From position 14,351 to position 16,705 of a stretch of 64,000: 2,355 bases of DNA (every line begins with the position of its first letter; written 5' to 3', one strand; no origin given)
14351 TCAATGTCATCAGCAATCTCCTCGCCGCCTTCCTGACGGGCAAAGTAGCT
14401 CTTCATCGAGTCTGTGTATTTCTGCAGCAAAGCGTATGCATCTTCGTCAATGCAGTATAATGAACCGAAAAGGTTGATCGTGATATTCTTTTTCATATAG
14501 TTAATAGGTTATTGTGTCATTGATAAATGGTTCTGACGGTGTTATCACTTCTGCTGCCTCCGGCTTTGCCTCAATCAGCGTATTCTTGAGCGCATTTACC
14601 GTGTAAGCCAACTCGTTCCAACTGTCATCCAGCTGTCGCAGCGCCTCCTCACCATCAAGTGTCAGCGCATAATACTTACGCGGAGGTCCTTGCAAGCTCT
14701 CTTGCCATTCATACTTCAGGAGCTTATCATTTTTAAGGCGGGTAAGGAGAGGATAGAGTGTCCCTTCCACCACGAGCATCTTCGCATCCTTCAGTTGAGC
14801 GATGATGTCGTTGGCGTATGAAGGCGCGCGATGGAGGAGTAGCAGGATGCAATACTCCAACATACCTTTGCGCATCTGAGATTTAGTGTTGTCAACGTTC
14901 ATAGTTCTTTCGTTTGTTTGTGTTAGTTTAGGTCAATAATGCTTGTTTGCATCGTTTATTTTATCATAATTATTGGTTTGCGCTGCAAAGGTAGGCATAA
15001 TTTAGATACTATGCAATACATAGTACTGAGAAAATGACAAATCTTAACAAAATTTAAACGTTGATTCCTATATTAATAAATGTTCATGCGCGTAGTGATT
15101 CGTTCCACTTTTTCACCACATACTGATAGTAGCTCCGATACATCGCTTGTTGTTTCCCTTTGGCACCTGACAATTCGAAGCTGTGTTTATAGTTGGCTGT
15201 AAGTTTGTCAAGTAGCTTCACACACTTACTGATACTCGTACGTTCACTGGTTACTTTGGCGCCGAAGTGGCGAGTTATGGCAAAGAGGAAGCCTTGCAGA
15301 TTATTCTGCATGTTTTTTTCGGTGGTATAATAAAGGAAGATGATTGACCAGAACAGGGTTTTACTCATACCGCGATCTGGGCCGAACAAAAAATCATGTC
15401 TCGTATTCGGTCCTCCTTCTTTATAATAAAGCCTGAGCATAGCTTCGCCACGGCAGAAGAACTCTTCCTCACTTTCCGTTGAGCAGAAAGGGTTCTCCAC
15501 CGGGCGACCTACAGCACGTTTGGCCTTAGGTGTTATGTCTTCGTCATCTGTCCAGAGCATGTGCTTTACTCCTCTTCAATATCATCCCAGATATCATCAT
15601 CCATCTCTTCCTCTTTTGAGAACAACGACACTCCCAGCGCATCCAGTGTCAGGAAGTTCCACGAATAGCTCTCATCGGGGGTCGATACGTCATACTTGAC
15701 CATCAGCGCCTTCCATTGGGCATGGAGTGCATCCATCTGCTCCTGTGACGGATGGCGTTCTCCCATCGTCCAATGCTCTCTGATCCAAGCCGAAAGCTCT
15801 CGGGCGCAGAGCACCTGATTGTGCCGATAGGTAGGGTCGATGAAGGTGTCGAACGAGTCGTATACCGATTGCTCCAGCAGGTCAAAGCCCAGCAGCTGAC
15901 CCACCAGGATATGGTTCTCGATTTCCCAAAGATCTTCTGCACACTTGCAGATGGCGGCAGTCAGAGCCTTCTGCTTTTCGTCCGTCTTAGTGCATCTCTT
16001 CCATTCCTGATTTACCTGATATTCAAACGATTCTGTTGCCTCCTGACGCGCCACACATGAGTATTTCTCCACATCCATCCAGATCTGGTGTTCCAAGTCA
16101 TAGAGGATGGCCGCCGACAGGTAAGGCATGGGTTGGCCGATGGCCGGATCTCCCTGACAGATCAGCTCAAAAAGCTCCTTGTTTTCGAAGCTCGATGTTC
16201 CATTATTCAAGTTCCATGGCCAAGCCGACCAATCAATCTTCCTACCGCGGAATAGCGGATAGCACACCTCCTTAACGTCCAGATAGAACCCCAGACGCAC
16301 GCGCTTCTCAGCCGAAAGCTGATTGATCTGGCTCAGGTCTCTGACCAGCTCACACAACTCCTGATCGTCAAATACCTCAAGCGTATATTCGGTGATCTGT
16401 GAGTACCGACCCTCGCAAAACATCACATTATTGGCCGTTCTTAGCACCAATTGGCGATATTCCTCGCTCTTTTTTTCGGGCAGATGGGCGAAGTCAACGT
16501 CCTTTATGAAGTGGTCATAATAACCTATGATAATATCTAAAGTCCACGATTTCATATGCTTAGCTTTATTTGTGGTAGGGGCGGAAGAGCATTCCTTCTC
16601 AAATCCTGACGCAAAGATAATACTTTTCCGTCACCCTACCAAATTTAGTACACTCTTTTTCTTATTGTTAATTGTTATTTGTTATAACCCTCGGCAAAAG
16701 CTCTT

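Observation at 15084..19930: Integrase-less replicon-like island: iteron origin + primase-helicase + two unknown genes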

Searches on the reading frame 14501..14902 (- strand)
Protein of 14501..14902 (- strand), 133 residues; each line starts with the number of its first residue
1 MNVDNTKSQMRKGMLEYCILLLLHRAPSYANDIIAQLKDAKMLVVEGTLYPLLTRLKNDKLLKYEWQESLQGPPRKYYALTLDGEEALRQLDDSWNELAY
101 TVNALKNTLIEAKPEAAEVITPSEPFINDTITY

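Call 25: find_encoding_contigs(protein=window:14501-14902:-, flank=8000, max_places=8)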
Protein window:14501-14902:- (133 aa): no gene with exactly this product is on record in the collection.

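Call 80: search_protein_families(library=pfam, proteins=[window:14501-14902:-], max_evalue=0.001)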
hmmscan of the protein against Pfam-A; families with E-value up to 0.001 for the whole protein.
window:14501-14902:- (133 aa): 1 family
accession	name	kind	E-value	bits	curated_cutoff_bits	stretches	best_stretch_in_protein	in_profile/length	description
PF03551.20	PadR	-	5.9e-18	65.1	27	1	19-89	1-74/75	Transcriptional regulator PadR-like family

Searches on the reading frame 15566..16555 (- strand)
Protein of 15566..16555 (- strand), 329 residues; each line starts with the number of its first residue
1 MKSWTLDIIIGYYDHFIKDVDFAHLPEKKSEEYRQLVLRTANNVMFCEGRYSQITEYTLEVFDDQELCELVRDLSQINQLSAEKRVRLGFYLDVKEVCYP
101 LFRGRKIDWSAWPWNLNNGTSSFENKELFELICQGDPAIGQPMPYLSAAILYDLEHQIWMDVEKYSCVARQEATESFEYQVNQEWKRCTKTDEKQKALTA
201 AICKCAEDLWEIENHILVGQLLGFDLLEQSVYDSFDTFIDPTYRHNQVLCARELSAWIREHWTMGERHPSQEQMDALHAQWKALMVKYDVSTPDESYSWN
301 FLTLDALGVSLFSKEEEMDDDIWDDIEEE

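Call 6: search_protein_families(library=pfam, proteins=[window:15566-16555:-], max_evalue=0.1)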
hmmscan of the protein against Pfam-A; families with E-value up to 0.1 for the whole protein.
window:15566-16555:- (329 aa): 3 families
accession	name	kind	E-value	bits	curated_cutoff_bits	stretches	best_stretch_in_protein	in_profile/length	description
PF20521.3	DUF6736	-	0.036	14.5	27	1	149-209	34-93/129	Family of unknown function (DUF6736)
PF18119.6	RIG-I_C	-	0.064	13.6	23.2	0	151-214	23-89/141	RIG-I receptor C-terminal domain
PF05125.18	Phage_cap_P2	-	0.082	12.4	27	0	180-254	158-227/327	Phage major capsid protein, P2 family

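Call 7: search_protein_families(library=ncbifam, proteins=[window:15566-16555:-], max_evalue=0.1)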
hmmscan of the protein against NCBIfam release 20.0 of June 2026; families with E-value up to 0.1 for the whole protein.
window:15566-16555:- (329 aa): 0 families

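Call 14: search_protein_families(library=phrogs, proteins=[window:15566-16555:-], max_evalue=0.1)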
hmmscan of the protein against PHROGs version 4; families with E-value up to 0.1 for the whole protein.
window:15566-16555:- (329 aa): 0 families

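Call 15: search_protein_families(library=padloc, proteins=[window:15566-16555:-], max_evalue=0.1)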
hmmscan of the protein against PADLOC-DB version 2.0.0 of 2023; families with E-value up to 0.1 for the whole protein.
window:15566-16555:- (329 aa): 0 families

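Call 28: find_homologous_proteins(query=window:15566-16555:-)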
Query window:15566-16555:- (329 aa): 42 proteins with E <= 0.001 among 1041 candidates.
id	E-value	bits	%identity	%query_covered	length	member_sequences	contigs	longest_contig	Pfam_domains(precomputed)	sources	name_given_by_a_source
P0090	6.2e-226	767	100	100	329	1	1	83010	-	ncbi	-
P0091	3.0e-187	640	83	95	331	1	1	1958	-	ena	-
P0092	6.4e-167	573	74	100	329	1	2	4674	-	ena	-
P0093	1.1e-162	559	75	95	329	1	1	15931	-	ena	-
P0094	3.5e-162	557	72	99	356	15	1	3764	-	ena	-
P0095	5.9e-161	553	73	98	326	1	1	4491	-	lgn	-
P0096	2.8e-155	535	69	99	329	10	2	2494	-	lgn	-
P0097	9.5e-151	520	66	99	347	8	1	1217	-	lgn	-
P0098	1.2e-149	516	67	99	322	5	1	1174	-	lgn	-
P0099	1.8e-148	512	67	100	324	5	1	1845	-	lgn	-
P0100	8.7e-148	510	70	96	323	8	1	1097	-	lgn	-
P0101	1.6e-147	509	67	99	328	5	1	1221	-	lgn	-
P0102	2.2e-146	506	69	97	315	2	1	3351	-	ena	-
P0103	1.3e-145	503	69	97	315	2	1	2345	-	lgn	-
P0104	7.4e-145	501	67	99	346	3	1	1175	-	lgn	-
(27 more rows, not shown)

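Call 37: predict_structure(alignment_id=A2)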
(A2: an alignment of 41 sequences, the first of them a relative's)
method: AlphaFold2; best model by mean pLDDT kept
length: 329 residues; sequences in the alignment: 41
mean_pLDDT: 91.9   pTM: 0.87
mean pLDDT of the five models: 91.9, 91.5, 90.9, 90.5, 90.0
residues with pLDDT >= 90: 278; 70-90: 36; 50-70: 7; < 50: 8
segments of 3 or more residues with pLDDT < 50: 324-329
pLDDT, mean of each block of 10 residues (from residue 1): 84 96 96 97 95 95 93 95 97 97 94 95 94 92 95 95 93 95 83 90 97 96 95 92 94 97 91 96 98 93 91 75 45
secondary structure, 60 per line:
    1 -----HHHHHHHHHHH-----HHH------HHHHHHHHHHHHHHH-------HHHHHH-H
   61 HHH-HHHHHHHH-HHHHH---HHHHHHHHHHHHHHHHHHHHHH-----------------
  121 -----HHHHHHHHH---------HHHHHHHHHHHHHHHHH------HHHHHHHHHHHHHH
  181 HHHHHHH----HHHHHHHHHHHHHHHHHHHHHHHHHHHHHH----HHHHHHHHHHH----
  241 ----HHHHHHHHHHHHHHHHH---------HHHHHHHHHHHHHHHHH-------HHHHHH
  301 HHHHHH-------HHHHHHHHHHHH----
elements in order: H6-16 H31-45 H53-58 H60-63 H65-72 H74-78 H82-103 H126-134 H144-160 H167-187 H192-221 H226-236 H245-261 H271-287 H295-306 H314-325

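Call 60: search_protein_representatives(alignment_id=A2)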
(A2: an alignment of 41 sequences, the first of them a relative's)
Query: 41 sequences, 323 profile positions. Proteins with E-value up to 0.001 (for the whole library): 55; up to 1e-10: 30; up to 1e-30: 20. The best 55 are listed.
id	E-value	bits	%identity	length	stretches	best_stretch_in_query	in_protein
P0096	4.6e-162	555.0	-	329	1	1-321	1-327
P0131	4.2e-130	449.9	-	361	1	4-322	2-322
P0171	4.8e-112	390.6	-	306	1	1-304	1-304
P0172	2.1e-108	378.7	-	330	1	1-317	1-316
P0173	1.1e-106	373.0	-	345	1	1-314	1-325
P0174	6.6e-89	314.6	-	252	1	57-309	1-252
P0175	7.3e-82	291.4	-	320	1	1-304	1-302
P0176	1.5e-80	287.1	-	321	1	1-316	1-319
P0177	3.7e-74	266.1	-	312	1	1-314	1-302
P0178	4.6e-66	239.5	-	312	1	3-315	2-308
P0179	1.1e-63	231.7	-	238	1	6-195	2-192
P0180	1.4e-59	218.2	-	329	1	8-314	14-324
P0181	2.9e-59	217.2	-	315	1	3-315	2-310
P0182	1.0e-58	215.4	-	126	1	1-126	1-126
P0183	5.6e-57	209.6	-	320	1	1-318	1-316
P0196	1.7e-11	60.2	-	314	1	60-297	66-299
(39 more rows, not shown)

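Call 61: fold_search(model_id=the predicted structure, library=viral)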
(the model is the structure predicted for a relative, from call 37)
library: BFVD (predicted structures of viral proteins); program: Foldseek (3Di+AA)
matches with E <= 10: 119; with E <= 0.001: 0
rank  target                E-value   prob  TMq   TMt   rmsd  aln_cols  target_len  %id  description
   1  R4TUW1                8.3e-01  0.08  0.14  0.16  18.3       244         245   14  (no name in the UniProt tables at hand)
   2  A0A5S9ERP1            1.2e+00  0.12  0.14  0.14  16.2       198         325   13  Uncharacterized protein [Tenacibaculum phage PTm1]
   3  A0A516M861            1.7e+00  0.03  0.11  0.12  23.0       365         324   12  (no name in the UniProt tables at hand)
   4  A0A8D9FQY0            1.8e+00  0.07  0.13  0.20  29.5       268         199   10  Uncharacterized protein [uncultured marine phage]
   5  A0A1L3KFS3            1.9e+00  0.12  0.13  0.17  16.7       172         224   13  (no name in the UniProt tables at hand)
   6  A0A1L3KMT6            2.0e+00  0.07  0.19  0.15  16.9       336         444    9  Uncharacterized protein [Hubei odonate virus 10]
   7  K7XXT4                2.0e+00  0.02  0.09  0.07  24.2       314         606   11  B34 [Rat cytomegalovirus (isolate England)]
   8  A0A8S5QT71            2.2e+00  0.08  0.14  0.23  17.5       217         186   15  Uncharacterized protein [Siphoviridae sp. ctf4O12]
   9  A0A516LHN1            2.2e+00  0.07  0.15  0.10  19.8       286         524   12  (no name in the UniProt tables at hand)
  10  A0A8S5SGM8            2.3e+00  0.08  0.16  0.11  15.6       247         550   12  Minor capsid protein [Myoviridae sp. ctBbR2]
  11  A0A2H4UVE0            2.5e+00  0.06  0.18  0.10  17.7       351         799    8  Exocyst complex component Sec6 [Bodo saltans virus]
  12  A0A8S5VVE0            2.5e+00  0.06  0.10  0.09  17.7       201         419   11  Uncharacterized protein [Ackermannviridae sp.]
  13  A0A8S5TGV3            2.5e+00  0.03  0.13  0.07  28.8       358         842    9  Uncharacterized protein [Myoviridae sp. ctIty1]
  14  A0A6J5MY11            2.5e+00  0.02  0.09  0.07  25.5       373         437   13  Uncharacterized protein [uncultured Caudovirales phage]
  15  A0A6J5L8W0            2.6e+00  0.03  0.09  0.09  25.4       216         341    7  Flagellar basal-body/hook protein, C-terminal domain containing protein [uncultured Caudovirales phage]
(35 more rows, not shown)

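Call 63: search_protein_families(library=pfam, alignment_id=A5, max_evalue=0.001)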
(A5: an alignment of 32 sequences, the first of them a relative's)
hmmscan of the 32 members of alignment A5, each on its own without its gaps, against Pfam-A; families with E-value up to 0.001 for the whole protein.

A. member 1, P0189 (323 aa): 0 families

B. families by the number of members that match (of 32 scanned): 7 families
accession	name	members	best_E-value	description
PF11867.13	T1RH-like_C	2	6.3e-08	Type I restriction enzyme HindI endonuclease subunit-like, C-terminal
PF24413.1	W02B3_4_N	1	5e-07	W02B3.4-like, N-terminal domain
PF12637.14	TSCPD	1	2.7e-05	TSCPD domain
PF19928.4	DUF6391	1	2.8e-05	Domain of unknown function (DUF6391)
PF10755.14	DUF2585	1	0.0003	Protein of unknown function (DUF2585)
PF04626.18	DEC-1_C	1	0.00049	Dec-1 protein, C terminal region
PF21661.2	DUF6860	1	0.00057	Domain of unknown function (DUF6860)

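Call 64: find_encoding_contigs(protein=P0196, flank=8000, max_places=3)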
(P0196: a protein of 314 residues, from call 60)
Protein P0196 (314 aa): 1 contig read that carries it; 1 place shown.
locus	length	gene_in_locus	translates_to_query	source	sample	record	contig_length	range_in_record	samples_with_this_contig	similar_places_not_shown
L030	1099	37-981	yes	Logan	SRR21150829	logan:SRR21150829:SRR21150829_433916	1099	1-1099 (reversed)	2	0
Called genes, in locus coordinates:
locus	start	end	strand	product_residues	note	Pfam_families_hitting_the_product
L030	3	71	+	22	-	?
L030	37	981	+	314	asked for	-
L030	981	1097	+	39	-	?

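Call 93: search_solved_structures(query=A2, max_evalue=1)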
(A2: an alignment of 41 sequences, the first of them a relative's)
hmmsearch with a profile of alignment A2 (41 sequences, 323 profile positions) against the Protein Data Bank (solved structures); distinct sequences matched with E-value up to 1: 0.
